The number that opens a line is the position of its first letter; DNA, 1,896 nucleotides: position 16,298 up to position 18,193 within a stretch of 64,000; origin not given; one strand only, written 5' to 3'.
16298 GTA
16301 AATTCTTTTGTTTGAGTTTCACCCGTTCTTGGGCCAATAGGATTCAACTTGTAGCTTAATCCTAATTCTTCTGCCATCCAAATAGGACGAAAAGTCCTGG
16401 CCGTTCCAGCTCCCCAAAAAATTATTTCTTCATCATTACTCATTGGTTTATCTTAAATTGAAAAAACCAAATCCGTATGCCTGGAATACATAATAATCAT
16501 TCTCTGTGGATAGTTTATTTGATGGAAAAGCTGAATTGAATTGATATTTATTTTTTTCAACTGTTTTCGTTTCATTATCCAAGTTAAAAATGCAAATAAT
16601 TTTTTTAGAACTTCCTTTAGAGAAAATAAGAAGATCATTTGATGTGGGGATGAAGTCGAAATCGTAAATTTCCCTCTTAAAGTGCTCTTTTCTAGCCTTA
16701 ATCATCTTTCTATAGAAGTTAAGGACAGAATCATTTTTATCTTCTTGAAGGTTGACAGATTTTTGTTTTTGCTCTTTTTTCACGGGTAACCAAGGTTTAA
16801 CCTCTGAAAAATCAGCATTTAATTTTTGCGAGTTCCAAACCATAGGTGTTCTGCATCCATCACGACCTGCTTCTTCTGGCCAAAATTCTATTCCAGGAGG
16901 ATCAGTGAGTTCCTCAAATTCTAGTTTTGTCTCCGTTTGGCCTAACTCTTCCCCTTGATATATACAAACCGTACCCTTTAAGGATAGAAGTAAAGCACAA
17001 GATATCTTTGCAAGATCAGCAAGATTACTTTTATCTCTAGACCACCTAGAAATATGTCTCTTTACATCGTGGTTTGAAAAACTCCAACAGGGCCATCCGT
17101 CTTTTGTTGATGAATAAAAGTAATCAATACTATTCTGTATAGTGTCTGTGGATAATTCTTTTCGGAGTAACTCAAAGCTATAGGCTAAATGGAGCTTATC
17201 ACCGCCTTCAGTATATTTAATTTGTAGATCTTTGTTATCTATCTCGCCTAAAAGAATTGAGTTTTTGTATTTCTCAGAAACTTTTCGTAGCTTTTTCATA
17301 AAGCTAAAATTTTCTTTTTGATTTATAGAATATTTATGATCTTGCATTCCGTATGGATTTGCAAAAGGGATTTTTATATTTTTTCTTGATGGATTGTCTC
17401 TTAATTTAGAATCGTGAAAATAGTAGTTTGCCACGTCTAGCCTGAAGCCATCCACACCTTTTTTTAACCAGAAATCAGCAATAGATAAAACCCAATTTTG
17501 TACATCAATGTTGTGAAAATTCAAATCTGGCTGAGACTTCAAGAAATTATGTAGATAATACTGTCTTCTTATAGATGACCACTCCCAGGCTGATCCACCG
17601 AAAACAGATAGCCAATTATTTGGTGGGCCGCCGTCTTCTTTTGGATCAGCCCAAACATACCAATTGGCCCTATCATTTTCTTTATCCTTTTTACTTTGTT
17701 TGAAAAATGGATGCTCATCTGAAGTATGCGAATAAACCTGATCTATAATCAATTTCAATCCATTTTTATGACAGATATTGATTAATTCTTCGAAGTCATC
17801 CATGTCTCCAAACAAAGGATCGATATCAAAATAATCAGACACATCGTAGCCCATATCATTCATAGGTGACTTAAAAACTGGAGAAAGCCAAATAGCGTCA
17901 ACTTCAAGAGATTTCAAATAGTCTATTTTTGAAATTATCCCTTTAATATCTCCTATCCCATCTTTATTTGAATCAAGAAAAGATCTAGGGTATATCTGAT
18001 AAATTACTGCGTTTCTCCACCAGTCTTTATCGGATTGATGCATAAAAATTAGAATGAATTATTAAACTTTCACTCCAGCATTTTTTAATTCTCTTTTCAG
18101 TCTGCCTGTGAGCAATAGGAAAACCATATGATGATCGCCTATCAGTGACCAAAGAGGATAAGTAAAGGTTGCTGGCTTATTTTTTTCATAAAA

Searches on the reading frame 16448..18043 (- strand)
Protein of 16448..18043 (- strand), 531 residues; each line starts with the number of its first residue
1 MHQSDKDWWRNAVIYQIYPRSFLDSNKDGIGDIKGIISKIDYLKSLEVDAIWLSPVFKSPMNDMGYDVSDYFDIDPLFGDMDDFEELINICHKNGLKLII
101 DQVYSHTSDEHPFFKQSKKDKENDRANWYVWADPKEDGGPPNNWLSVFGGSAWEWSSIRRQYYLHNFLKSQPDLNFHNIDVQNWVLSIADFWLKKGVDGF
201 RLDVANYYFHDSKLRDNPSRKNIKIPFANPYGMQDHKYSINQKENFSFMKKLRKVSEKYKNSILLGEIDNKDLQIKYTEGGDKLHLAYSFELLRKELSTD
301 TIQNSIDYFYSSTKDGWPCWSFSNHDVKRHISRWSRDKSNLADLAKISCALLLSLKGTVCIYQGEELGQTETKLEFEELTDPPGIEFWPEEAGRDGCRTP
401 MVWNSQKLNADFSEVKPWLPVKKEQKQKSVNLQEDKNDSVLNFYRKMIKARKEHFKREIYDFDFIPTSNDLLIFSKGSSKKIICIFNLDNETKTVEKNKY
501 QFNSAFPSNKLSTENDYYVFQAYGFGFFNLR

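Call 76: search_protein_families(library=pfam, proteins=[window:16448-18043:-], max_evalue=0.00001)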
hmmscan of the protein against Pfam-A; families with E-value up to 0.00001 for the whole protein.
window:16448-18043:- (531 aa): 1 family
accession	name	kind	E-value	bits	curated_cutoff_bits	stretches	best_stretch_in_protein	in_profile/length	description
PF00128.31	Alpha-amylase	-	1.5e-125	420.3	22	1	16-454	1-440/446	Alpha amylase, catalytic domain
